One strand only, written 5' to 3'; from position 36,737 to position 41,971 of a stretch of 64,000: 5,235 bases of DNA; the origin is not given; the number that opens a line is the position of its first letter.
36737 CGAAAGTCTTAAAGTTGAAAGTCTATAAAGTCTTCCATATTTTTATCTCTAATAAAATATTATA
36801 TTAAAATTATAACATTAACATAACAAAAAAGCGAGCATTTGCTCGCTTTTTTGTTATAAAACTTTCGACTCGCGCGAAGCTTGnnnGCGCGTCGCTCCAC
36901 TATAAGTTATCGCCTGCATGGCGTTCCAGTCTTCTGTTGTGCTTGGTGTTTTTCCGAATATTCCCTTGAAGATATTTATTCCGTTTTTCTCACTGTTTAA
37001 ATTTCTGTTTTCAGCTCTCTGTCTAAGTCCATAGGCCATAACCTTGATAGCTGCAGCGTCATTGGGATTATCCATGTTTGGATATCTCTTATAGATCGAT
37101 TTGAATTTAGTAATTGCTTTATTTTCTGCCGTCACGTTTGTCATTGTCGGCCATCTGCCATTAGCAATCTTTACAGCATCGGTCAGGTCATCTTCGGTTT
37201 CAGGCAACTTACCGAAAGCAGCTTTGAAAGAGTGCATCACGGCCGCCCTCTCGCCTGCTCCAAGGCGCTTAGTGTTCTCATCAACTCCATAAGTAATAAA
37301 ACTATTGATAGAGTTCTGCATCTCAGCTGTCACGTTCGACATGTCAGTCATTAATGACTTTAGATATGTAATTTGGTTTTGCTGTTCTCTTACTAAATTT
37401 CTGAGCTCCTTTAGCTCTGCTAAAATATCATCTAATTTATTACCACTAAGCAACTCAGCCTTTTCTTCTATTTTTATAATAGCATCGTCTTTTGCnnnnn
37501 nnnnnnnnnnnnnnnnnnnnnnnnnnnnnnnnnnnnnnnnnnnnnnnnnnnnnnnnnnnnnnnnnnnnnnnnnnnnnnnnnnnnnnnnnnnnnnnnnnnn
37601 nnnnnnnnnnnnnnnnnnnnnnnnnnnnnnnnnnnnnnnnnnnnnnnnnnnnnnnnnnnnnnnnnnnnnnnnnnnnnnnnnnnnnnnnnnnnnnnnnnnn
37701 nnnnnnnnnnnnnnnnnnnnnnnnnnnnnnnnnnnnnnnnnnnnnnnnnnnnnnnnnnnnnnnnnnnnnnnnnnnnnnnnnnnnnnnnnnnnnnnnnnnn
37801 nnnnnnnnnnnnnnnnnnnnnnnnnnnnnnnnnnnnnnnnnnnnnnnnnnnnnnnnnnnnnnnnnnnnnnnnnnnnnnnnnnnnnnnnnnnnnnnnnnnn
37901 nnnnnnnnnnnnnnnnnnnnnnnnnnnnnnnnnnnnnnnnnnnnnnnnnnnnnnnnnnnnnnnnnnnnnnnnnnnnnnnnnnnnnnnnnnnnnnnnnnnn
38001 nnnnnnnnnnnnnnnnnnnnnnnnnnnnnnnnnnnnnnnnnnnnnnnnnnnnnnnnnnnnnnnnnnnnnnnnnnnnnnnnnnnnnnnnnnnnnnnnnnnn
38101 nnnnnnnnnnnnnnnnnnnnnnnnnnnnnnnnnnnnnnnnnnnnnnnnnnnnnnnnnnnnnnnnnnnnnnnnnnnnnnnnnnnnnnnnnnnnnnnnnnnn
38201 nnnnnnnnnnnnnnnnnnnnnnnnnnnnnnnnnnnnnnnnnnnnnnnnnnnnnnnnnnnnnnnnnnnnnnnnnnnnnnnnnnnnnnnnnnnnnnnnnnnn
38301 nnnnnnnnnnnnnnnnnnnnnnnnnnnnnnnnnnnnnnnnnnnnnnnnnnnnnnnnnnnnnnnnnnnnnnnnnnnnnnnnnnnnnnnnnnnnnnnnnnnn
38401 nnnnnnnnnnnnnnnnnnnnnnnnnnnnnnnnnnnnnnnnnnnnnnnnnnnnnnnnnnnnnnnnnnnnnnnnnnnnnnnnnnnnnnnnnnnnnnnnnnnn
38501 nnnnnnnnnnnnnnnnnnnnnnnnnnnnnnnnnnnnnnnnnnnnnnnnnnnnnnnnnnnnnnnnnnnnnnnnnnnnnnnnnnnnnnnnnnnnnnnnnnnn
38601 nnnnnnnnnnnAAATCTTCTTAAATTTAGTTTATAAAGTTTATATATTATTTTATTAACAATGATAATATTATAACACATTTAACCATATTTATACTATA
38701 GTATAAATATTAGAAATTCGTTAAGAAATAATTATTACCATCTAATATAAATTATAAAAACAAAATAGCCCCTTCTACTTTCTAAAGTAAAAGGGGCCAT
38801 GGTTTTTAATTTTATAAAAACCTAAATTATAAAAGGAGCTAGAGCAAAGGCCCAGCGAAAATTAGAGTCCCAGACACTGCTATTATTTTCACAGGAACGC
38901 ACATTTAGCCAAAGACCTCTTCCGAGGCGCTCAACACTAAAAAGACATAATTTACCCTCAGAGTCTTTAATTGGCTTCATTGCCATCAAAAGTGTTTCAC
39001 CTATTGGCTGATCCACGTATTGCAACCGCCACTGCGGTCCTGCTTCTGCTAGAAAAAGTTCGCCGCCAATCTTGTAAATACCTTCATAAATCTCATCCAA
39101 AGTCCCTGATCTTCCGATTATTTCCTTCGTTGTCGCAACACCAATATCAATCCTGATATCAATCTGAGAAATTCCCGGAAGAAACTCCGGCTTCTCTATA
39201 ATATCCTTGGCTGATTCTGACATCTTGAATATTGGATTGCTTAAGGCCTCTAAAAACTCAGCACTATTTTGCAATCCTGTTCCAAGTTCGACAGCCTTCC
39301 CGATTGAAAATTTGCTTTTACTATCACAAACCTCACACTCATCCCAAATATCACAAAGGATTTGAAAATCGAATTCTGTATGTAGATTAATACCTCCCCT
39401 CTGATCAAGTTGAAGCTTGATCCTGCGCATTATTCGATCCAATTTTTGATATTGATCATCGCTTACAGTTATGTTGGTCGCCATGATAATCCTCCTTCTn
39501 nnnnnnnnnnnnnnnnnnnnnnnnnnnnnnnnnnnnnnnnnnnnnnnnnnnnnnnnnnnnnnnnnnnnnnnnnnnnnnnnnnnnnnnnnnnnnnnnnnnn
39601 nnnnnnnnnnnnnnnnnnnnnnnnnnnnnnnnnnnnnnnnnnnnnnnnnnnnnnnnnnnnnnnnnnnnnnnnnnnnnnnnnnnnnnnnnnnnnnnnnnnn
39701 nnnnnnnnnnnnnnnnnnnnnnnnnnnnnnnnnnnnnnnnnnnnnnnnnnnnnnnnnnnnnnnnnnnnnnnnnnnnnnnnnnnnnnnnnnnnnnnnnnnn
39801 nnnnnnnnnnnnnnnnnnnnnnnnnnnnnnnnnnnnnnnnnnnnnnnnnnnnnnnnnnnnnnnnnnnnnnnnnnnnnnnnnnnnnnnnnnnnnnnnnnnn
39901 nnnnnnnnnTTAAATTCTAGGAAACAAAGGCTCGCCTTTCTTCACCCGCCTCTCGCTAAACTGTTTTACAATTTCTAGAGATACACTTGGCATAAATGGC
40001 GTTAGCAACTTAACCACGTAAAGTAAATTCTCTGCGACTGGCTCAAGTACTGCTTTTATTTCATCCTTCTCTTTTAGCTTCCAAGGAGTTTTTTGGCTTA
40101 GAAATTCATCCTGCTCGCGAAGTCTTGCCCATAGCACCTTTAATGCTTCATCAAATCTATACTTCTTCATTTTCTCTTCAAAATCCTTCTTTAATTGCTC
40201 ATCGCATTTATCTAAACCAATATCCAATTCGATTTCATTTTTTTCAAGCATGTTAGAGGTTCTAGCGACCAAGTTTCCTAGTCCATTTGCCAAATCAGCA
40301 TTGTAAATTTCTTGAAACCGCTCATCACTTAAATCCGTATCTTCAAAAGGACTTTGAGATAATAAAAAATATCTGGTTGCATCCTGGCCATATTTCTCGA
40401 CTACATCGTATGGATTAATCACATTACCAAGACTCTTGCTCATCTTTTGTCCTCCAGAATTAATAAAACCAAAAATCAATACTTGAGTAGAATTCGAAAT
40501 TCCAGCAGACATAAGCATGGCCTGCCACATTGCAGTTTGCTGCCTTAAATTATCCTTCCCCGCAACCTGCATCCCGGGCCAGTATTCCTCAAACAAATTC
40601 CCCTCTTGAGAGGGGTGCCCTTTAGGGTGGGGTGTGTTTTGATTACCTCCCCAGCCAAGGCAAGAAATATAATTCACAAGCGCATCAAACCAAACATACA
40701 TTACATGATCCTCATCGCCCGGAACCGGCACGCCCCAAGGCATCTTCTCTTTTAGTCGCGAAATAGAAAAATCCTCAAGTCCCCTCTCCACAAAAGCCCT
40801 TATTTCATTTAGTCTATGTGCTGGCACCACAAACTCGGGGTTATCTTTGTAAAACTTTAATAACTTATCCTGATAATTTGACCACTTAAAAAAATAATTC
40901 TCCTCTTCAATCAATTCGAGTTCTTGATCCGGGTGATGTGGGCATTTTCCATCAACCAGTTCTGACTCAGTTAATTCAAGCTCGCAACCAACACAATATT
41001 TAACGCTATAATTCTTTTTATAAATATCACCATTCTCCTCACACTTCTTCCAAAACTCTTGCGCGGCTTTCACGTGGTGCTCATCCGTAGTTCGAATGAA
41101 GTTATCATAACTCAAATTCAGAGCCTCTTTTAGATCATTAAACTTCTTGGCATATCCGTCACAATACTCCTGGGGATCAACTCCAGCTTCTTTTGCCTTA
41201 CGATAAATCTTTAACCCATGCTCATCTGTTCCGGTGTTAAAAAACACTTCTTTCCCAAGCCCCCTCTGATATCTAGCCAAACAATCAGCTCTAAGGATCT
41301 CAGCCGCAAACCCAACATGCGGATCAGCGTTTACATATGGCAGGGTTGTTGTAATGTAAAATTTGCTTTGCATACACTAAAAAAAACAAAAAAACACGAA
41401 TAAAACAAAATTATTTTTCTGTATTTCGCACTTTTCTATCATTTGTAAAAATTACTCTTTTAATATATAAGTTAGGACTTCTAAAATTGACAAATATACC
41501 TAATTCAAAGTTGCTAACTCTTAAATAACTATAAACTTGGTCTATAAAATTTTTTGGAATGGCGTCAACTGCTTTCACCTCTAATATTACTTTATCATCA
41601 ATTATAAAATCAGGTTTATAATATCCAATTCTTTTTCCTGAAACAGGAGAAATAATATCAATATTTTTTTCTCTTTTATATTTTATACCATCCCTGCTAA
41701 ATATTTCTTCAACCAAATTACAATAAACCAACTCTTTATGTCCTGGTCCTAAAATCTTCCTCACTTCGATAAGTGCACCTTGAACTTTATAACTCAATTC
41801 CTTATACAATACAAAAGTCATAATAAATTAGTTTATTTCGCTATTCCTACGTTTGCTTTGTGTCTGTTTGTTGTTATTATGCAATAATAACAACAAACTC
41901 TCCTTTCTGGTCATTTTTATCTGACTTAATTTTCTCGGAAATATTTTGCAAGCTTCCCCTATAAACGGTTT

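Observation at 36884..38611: Secreted protein with three near-identical ~100-aa modules fused to a bacterial Kazal-like inhibitor domain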

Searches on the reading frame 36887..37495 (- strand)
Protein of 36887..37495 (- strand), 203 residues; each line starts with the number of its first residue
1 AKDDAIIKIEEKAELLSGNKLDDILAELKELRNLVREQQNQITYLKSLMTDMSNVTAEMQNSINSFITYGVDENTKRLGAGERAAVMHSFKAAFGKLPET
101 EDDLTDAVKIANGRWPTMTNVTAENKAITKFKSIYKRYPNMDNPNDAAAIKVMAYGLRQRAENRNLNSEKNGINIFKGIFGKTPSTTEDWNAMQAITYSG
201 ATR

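Call 16: search_protein_families(library=pfam, proteins=[window:36887-37495:-], max_evalue=10)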
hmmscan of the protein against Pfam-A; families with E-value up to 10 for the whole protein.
seq(203 aa): 9 families
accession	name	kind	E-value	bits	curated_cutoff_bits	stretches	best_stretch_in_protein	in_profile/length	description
PF05227.19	CHASE3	-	0.00037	20.8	28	1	21-105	48-132/138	CHASE3 domain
PF16191.10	E1_4HB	-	0.0036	17.7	25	1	126-153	38-65/70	Ubiquitin-activating enzyme E1 four-helix bundle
PF06428.16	Sec2p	-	0.017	15.5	28.5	1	19-59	50-90/92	GDP/GTP exchange factor Sec2p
PF06419.17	COG6_N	-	0.045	14.3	27.4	1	22-102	29-108/114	Conserved oligomeric complex COG6, N-terminal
PF09548.15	Spore_III_AB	-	0.045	14.2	32.5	1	19-95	21-94/170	Stage III sporulation protein AB (spore_III_AB)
PF00901.23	Orbi_VP5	-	0.054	12.5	27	1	2-77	102-177/506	Orbivirus outer capsid protein VP5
PF04102.17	SlyX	-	0.15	13.2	30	1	28-63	19-54/67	SlyX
PF08702.15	Fib_alpha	-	0.18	12.4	29.9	1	23-64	32-73/143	Fibrinogen alpha/beta chain family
PF17002.10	DUF5089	-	0.2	11.9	36.1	1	20-64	141-185/193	Domain of unknown function (DUF5089)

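Call 33: predict_structure(alignment_id=A2)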
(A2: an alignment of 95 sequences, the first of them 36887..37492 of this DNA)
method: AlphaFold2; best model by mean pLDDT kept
length: 202 residues; sequences in the alignment: 95
mean_pLDDT: 84.9   pTM: 0.76
mean pLDDT of the five models: 84.9, 82.3, 81.8, 80.5, 79.7
residues with pLDDT >= 90: 102; 70-90: 58; 50-70: 42; < 50: 0
segments of 3 or more residues with pLDDT < 50: none
pLDDT, mean of each block of 10 residues (from residue 1): 65 59 65 61 72 86 89 88 93 93 94 91 97 96 96 91 88 95 91 92 74
secondary structure, 60 per line:
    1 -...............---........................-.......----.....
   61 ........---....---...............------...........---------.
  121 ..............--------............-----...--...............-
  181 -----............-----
elements in order: H2-16 H20-43 H45-51 H56-68 H72-75 H79-93 H100-110 H120-134 H143-154 H165-179 H186-197

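Call 37: fold_search(model_id=the predicted structure, library=pdb)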
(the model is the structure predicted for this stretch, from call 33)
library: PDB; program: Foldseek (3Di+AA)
matches with E <= 10: 59; with E <= 0.001: 0
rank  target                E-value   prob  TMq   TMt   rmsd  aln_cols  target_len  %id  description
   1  1tlv                  9.5e-01  0.10  0.20  0.20  15.3       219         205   13  Structure of the native and inactive LicT PRD from B. subtilis (released 2005-02-08)
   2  4xdj_C                1.2e+00  0.08  0.17  0.16  20.1       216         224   11  Crystal structure of human two pore domain potassium ion channel TREK2 (K2P10.1) in an alternate conformation (FORM 2) (released 2015-03-18)
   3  2ran                  1.9e+00  0.07  0.20  0.15  15.4       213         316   10  RAT ANNEXIN V CRYSTAL STRUCTURE: CA2+-INDUCED CONFORMATIONAL CHANGES (released 1994-11-30)
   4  1bc3                  2.4e+00  0.06  0.20  0.15  15.6       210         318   10  RECOMBINANT RAT ANNEXIN V, TRIPLE MUTANT (T72K, S144K, S228K) (released 1998-11-25)
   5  2iic_A                3.8e+00  0.07  0.22  0.17  11.5       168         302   11  Calcium bound structure of alpha-11 giardin (released 2007-04-17)
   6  7efv_B                3.8e+00  0.06  0.18  0.21  19.4       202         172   11  Crystal structure of octameric state of C-phycocyanin from Thermoleptolyngbya sp. O-77 (released 2021-11-17)
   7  1n42                  3.8e+00  0.03  0.18  0.14  15.6       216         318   11  Crystal Structure of Annexin V R149E Mutant (released 2003-02-04)
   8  1bcw                  4.0e+00  0.03  0.17  0.14  15.5       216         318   11  RECOMBINANT RAT ANNEXIN V, T72A MUTANT (released 1998-11-25)
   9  1hvg                  4.2e+00  0.04  0.20  0.15  15.0       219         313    9  STRUCTURAL AND ELECTROPHYSIOLOGICAL ANALYSIS OF ANNEXIN V MUTANTS. MUTAGENESIS OF HUMAN ANNEXIN V, AN IN VITRO VOLTAGE-G (released 1995-03-31)
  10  1bcz                  4.4e+00  0.03  0.18  0.14  15.3       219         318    9  RECOMBINANT RAT ANNEXIN V, T72S MUTANT (released 1998-11-25)
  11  3w6b_A                4.6e+00  0.08  0.16  0.19  11.6       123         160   13  Crystal structure of catalytic domain of chitinase from Ralstonia sp. A-471 (released 2013-05-15)
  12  4yjj_B                4.6e+00  0.04  0.17  0.20  19.6       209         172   10  Crystal structure of Phycocyanin from marine cyanobacterium Phormidium rubidum sp. A09DM (released 2016-03-09)
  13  2ii2                  4.8e+00  0.05  0.22  0.17  11.8       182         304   13  Crystal Structure of Alpha-11 Giardin (released 2007-04-17)
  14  2h0k_A                4.8e+00  0.03  0.19  0.14  15.6       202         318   11  Crystal Structure of a Mutant of Rat Annexin A5 (released 2007-06-19)
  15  3w6e_A                5.1e+00  0.07  0.17  0.20  11.7       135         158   12  Crystal structure of catalytic domain of chitinase from Ralstonia sp. A-471 (E162Q) (released 2013-05-15)
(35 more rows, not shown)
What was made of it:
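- Tried and rejected: Foldseek against the PDB: best E 0.95 (call 37).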

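Call 76: fold_search(model_id=the predicted structure, library=viral)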
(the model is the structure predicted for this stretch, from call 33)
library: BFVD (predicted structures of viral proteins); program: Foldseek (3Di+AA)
matches with E <= 10: 117; with E <= 0.001: 0
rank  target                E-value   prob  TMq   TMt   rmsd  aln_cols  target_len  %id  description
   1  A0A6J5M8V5            3.8e-01  0.13  0.18  0.05  24.2       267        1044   12  Uncharacterized protein [uncultured Caudovirales phage]
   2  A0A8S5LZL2            8.0e-01  0.14  0.21  0.07  14.7       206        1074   13  Chromosome segregation protein [Siphoviridae sp. ctM7c3]
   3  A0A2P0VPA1            8.8e-01  0.08  0.16  0.09  20.5       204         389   11  Uncharacterized protein [Tetraselmis virus 1]
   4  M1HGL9                1.1e+00  0.09  0.18  0.17  23.2       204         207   12  (no name in the UniProt tables at hand)
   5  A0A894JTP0            1.4e+00  0.05  0.14  0.10  28.7       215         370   12  (no name in the UniProt tables at hand)
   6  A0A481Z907            1.7e+00  0.09  0.21  0.24  11.7       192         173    9  Uncharacterized protein [Pithovirus LCPAC304]
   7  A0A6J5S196            1.7e+00  0.06  0.18  0.07  15.9       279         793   10  Putative lysin [uncultured Caudovirales phage]
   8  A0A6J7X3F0            2.1e+00  0.08  0.23  0.10  13.2       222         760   12  Bacteriophage lambda, GpH, tail tape measure, C-terminal [uncultured Caudovirales phage]
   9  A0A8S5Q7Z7            2.1e+00  0.03  0.12  0.08  20.1       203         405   13  Uncharacterized protein [Siphoviridae sp. ctf8W5]
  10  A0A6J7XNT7            2.2e+00  0.05  0.13  0.06  15.3       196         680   15  DUF4214 domain-containing protein (Fragment) [uncultured Caudovirales phage]
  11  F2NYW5                2.4e+00  0.05  0.17  0.09  17.0       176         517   10  Complete DpAV4 genome [Diadromus pulchellus ascovirus 4a]
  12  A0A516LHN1            2.4e+00  0.03  0.14  0.08  20.3       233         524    8  (no name in the UniProt tables at hand)
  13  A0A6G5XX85            2.5e+00  0.10  0.28  0.07  13.8       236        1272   13  (no name in the UniProt tables at hand)
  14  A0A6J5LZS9            2.7e+00  0.05  0.18  0.13  21.2       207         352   11  Phage head morphogenesis domain [uncultured Caudovirales phage]
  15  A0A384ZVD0            2.9e+00  0.08  0.23  0.18  13.4       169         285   14  (no name in the UniProt tables at hand)
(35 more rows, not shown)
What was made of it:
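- Tried and rejected: Foldseek against viral structures: best E 0.38 (call 76).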

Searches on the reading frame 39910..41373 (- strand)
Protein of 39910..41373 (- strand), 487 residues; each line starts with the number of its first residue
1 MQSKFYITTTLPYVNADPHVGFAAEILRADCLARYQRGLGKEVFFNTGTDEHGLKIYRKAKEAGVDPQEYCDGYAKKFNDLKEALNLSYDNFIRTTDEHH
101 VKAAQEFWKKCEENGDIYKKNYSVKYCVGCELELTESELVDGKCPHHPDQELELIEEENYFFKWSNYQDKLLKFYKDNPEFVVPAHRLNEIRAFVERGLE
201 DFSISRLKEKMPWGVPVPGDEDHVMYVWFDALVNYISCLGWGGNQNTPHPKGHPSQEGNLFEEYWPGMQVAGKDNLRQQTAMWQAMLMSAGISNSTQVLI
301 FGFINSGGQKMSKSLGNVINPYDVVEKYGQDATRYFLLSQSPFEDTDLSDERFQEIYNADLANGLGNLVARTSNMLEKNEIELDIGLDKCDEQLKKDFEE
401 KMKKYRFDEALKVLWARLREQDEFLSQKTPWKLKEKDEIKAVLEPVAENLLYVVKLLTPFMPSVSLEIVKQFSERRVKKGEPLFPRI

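Call 17: search_protein_families(library=pfam, proteins=[window:39910-41373:-], max_evalue=0.001)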
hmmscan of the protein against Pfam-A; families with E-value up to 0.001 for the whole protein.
window:39910-41373:- (487 aa): 5 families
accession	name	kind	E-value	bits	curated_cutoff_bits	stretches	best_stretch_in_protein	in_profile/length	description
PF09334.17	tRNA-synt_1g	-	1.4e-100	337.3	20.1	2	153-372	177-390/391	tRNA synthetases class I (M)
PF00133.28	tRNA-synt_1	-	2.8e-31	109.2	22.7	2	3-218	23-244/414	tRNA synthetases class I (I, L, M and V)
PF01406.26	tRNA-synt_1e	-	5.7e-14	52.6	27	2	299-355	242-298/301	tRNA synthetases class I (C) catalytic domain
PF01921.24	tRNA-synt_1f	-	7.9e-07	28.8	27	1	303-357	275-329/360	tRNA synthetases class I (K)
PF08264.19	Anticodon_1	-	2.3e-05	24.7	25.1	1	393-473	10-89/148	Anticodon-binding domain of tRNA ligase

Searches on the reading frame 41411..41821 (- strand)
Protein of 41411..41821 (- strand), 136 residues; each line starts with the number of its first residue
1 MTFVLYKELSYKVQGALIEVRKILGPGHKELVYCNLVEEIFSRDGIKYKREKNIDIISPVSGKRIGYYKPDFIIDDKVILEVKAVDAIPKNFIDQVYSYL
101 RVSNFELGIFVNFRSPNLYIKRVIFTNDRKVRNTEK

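Call 17: search_protein_families(library=pfam, proteins=[window:41411-41821:-], max_evalue=0.001)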
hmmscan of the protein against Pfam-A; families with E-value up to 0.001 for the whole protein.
window:41411-41821:- (136 aa): 1 family
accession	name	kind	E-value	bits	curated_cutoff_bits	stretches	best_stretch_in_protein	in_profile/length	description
PF13366.12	PDDEXK_3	-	6.6e-25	88.2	22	1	7-123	1-117/117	PD-(D/E)XK nuclease superfamily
